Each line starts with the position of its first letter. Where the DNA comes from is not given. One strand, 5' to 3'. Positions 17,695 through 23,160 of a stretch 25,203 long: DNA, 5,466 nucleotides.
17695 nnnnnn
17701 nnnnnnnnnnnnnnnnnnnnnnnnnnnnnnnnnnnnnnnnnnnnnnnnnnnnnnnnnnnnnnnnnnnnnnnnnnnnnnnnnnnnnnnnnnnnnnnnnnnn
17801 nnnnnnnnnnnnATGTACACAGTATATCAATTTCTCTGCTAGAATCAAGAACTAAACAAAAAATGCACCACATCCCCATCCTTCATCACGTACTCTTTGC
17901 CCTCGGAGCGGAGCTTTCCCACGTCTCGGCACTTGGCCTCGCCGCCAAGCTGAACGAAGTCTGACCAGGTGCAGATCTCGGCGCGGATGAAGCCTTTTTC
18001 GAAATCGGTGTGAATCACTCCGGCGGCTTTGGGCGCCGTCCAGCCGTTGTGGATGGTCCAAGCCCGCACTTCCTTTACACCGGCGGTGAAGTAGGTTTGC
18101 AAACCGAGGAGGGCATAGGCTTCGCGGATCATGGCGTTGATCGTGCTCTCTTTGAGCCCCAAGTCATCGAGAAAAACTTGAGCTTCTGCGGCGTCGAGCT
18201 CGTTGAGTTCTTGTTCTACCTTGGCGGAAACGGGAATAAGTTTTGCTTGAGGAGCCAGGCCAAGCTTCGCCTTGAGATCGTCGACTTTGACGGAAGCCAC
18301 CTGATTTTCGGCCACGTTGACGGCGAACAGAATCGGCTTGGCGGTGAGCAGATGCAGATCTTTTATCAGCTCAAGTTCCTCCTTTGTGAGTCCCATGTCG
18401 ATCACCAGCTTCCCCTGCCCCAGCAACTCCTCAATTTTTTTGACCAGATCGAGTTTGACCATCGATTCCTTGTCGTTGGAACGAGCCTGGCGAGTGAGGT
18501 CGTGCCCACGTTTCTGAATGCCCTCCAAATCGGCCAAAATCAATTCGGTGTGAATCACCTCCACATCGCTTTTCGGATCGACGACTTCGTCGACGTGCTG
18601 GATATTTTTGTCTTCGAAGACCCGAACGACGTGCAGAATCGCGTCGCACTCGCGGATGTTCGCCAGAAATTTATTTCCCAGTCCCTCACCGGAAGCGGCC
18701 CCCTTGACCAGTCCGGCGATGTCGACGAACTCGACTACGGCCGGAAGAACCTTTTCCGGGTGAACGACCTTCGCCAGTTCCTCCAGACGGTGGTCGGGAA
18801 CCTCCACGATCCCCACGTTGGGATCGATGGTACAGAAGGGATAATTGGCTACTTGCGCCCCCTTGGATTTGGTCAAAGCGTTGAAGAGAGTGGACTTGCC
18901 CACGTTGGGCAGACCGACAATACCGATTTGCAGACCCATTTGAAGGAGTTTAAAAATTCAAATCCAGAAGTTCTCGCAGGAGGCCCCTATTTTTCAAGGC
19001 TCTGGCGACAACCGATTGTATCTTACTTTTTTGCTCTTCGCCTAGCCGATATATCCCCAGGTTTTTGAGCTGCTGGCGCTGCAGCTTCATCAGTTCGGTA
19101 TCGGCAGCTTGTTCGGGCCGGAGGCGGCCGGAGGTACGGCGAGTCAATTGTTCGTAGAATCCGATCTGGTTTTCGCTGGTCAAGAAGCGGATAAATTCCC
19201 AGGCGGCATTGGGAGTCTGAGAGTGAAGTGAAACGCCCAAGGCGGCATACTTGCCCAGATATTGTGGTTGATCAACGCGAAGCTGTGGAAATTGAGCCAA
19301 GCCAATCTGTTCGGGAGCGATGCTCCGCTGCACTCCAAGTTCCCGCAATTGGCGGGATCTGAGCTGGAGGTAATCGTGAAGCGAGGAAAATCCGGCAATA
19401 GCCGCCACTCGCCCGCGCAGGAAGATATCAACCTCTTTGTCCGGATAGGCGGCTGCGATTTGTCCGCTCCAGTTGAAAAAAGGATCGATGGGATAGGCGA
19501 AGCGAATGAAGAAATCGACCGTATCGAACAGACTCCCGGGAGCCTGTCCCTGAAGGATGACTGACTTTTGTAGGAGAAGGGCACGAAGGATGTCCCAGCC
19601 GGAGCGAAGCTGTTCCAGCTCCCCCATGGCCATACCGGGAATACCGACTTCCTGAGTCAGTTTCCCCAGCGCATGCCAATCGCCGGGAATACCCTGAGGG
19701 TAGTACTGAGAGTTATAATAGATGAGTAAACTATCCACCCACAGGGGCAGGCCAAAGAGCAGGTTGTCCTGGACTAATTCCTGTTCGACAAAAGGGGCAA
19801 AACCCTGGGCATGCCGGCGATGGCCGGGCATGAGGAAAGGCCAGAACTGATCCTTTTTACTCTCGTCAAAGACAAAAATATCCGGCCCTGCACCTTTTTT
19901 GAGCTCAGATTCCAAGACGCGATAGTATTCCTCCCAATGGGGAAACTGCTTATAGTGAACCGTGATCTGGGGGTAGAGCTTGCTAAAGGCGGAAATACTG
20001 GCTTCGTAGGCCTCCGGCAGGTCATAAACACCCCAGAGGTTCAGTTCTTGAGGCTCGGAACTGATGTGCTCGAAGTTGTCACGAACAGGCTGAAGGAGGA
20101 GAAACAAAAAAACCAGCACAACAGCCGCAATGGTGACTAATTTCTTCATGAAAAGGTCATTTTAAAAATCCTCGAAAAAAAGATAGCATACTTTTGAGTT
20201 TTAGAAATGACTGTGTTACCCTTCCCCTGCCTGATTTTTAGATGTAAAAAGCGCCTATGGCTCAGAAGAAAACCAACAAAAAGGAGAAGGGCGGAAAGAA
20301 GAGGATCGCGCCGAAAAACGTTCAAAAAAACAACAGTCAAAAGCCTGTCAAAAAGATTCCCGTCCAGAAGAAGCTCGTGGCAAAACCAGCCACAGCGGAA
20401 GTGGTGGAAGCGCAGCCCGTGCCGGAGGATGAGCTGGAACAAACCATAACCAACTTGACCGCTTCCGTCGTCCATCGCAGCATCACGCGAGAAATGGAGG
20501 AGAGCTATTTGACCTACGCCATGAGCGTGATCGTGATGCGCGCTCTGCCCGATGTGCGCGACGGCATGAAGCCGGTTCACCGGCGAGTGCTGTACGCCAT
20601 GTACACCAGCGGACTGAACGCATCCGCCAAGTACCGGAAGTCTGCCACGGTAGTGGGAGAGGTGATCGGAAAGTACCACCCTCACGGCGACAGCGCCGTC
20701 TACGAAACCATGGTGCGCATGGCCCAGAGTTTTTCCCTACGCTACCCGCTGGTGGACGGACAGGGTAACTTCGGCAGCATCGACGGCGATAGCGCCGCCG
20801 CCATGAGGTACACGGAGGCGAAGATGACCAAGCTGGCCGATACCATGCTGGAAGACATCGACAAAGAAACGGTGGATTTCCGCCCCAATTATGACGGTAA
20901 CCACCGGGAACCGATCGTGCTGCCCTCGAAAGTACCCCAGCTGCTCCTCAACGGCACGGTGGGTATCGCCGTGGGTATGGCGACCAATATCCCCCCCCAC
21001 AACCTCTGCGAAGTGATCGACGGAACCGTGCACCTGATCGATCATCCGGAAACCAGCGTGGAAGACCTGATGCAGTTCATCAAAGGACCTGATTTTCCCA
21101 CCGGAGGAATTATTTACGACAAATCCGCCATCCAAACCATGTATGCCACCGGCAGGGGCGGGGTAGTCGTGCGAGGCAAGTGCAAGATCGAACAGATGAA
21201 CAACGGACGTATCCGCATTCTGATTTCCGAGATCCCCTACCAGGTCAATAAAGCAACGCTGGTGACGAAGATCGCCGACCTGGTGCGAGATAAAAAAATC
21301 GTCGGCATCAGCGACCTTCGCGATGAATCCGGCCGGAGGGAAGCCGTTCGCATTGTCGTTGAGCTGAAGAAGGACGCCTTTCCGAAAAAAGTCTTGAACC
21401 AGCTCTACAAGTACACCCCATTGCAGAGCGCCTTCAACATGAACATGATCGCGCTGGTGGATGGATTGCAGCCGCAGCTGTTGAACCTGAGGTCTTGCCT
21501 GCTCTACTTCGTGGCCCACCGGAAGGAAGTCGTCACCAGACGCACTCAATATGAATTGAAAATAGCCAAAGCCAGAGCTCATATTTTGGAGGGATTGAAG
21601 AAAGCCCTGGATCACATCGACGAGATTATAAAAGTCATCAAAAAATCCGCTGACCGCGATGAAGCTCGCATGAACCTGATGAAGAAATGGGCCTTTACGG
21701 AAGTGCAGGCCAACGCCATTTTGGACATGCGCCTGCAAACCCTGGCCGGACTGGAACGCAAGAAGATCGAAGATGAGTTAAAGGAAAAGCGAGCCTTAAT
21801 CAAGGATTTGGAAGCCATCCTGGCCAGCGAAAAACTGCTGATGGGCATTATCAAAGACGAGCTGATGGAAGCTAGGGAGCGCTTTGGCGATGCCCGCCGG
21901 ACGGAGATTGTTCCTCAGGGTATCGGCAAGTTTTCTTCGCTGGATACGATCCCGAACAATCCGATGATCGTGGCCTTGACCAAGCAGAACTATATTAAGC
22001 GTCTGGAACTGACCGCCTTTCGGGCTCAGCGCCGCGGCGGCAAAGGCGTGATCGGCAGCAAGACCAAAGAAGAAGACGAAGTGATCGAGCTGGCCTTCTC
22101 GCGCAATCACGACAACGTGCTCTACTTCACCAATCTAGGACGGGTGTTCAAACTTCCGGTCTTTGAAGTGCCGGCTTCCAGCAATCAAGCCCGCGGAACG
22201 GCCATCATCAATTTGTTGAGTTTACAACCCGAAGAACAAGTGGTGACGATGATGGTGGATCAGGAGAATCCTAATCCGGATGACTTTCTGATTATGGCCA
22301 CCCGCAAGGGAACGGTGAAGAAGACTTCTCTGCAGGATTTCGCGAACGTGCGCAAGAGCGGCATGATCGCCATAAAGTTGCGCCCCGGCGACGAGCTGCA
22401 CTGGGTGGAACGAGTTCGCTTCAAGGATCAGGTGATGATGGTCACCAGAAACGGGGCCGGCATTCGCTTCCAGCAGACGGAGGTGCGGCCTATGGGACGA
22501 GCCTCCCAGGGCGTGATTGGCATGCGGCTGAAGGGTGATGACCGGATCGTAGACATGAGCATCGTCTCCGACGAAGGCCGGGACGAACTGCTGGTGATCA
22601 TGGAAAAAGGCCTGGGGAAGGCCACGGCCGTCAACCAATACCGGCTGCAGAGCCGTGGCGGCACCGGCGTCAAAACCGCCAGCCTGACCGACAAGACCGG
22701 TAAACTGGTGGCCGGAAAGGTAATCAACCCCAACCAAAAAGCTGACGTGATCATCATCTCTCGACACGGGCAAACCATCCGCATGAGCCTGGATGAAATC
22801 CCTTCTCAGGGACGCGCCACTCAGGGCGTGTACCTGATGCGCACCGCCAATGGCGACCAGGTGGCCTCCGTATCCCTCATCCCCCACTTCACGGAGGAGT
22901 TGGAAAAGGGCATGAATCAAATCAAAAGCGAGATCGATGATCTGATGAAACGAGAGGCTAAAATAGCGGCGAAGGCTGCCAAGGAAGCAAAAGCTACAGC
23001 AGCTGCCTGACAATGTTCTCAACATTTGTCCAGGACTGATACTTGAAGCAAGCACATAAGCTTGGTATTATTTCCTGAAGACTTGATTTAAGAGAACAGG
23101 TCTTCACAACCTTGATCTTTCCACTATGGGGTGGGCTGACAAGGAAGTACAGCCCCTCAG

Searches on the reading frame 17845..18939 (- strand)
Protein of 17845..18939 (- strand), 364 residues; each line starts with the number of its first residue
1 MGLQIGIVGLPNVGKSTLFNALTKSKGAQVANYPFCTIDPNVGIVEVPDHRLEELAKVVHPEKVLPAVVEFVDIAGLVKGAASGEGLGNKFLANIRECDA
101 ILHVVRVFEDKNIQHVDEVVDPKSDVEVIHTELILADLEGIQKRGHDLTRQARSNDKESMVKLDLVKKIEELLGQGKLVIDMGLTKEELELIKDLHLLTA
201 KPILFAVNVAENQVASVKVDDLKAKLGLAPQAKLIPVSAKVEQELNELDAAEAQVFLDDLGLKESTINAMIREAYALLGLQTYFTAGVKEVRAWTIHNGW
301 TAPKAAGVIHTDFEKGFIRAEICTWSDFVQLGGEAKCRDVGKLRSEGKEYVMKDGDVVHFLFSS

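Call 20: search_protein_families(library=ncbifam, proteins=[window:17845-18939:-], max_evalue=0.01)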
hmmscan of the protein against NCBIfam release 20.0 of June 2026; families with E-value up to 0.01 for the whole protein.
window:17845-18939:- (364 aa): 22 families
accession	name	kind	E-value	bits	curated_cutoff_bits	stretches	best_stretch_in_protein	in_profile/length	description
TIGR00092.1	TIGR00092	equivalog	5.6e-143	476.5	279.2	1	1-363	1-367/368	redox-regulated ATPase YchF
NF007171.0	PRK09602.1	subfamily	4.2e-40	137.8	387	1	3-252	3-266/397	YchF-related putative GTPase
NF008955.0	PRK12297.1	equivalog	1.5e-24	86.7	406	1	5-133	162-266/429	GTPase ObgE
TIGR02729.1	Obg_CgtA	equivalog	3.1e-23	82.3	280.25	1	4-134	159-265/329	Obg family GTPase CgtA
NF008956.1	PRK12299.1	equivalog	6.9e-23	81.1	300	1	4-133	160-260/327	GTPase ObgE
NF008954.1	PRK12296.1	equivalog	2.7e-19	69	377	1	5-136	162-269/470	GTPase ObgE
TIGR03594.1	GTPase_EngA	equivalog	9.1e-14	51.3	306.7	1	4-51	2-49/432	ribosome biogenesis GTPase Der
TIGR00231.1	small_GTP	domain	1.2e-12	47.9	42.5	1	4-111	5-97/164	GTP-binding protein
NF000908.1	PRK00089.1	equivalog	1e-09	38.1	237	1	5-47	6-48/291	GTPase Era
TIGR00437.1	feoB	equivalog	3.8e-09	35.8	315.65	1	9-53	1-44/594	ferrous iron transport protein B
TIGR03596.1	GTPase_YlqF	equivalog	6.9e-08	32.2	208.2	1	5-37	121-153/276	ribosome biogenesis GTPase YlqF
TIGR03156.1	GTP_HflX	equivalog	2e-07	30.3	216.75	1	4-51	191-237/351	GTPase HflX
TIGR00436.1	era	equivalog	2.5e-07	30.3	116.25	1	4-38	2-36/270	GTPase Era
TIGR00450.1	mnmE_trmE_thdF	equivalog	5e-07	29.2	252.6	1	2-177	209-371/446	tRNA uridine-5-carboxymethylaminomethyl(34) synthesis GTPase MnmE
TIGR03918.1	GTP_HydF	equivalog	1.4e-06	27.4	325.55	1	3-172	8-159/392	[FeFe] hydrogenase H-cluster maturation GTPase HydF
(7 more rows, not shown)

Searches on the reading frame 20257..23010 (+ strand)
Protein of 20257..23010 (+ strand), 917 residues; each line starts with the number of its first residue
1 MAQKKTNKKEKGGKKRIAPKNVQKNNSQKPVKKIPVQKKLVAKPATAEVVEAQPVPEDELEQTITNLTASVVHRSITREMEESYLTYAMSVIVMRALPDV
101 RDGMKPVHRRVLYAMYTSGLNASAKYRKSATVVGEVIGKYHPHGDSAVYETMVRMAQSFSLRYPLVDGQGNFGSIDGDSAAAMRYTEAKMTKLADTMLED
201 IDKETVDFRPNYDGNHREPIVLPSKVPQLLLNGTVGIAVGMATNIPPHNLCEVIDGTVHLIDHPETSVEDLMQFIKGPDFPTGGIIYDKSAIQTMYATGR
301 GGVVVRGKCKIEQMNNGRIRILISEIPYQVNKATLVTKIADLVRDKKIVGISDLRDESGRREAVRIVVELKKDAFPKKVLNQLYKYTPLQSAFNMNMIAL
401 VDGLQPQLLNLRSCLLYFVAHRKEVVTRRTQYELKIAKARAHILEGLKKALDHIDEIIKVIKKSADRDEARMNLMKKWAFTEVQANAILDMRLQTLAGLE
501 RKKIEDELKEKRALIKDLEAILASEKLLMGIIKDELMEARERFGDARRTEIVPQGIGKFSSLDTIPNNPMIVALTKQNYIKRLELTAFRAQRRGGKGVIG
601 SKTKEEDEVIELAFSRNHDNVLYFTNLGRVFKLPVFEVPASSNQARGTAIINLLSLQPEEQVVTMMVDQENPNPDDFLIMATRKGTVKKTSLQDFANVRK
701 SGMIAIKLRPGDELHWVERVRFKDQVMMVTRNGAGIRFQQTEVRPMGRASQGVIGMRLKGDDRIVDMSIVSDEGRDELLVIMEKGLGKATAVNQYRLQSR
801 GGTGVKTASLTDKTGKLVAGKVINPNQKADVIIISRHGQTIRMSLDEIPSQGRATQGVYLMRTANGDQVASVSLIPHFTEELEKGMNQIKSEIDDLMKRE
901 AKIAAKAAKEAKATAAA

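Call 20: search_protein_families(library=ncbifam, proteins=[window:20257-23010:+], max_evalue=0.01)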
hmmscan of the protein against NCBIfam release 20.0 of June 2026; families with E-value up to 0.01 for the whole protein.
window:20257-23010:+ (917 aa): 10 families
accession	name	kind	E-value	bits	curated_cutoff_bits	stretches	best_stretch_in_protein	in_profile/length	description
NF004043.1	PRK05560.1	equivalog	0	1138.5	902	1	72-874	3-797/798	DNA gyrase subunit A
TIGR01063.1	gyrA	equivalog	0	1095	877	1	72-875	2-798/800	DNA topoisomerase (ATP-hydrolyzing) subunit A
NF038098.1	GyrA_w_intein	exception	5.7e-263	875.8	1850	2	186-872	538-1223/1232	intein-containing DNA gyrase subunit A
NF004044.1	PRK05561.1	subfamily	2.3e-255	849.8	654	2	76-772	2-687/738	DNA topoisomerase (ATP-hydrolyzing)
TIGR01061.1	parC_Gpos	equivalog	4.2e-211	703.2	813.25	2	75-813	5-735/737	DNA topoisomerase IV subunit A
NF010586.0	PRK13979.1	equivalog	5.8e-210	699.6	1475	3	71-718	13-663/957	DNA topoisomerase IV subunit A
TIGR01062.1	parC_Gneg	equivalog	5e-180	600.2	628.9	1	78-746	8-659/735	DNA topoisomerase IV subunit A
NF007209.0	PRK09631.1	equivalog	4.3e-71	240.4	644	1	76-551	4-455/635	DNA topoisomerase IV subunit A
NF009397.0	PRK12758.1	equivalog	8.8e-67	225.8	780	1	72-520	19-446/870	DNA gyrase/topoisomerase IV subunit A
NF007208.0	PRK09630.1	equivalog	6e-48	163.9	598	1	82-400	10-299/479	DNA topoisomerase IV subunit A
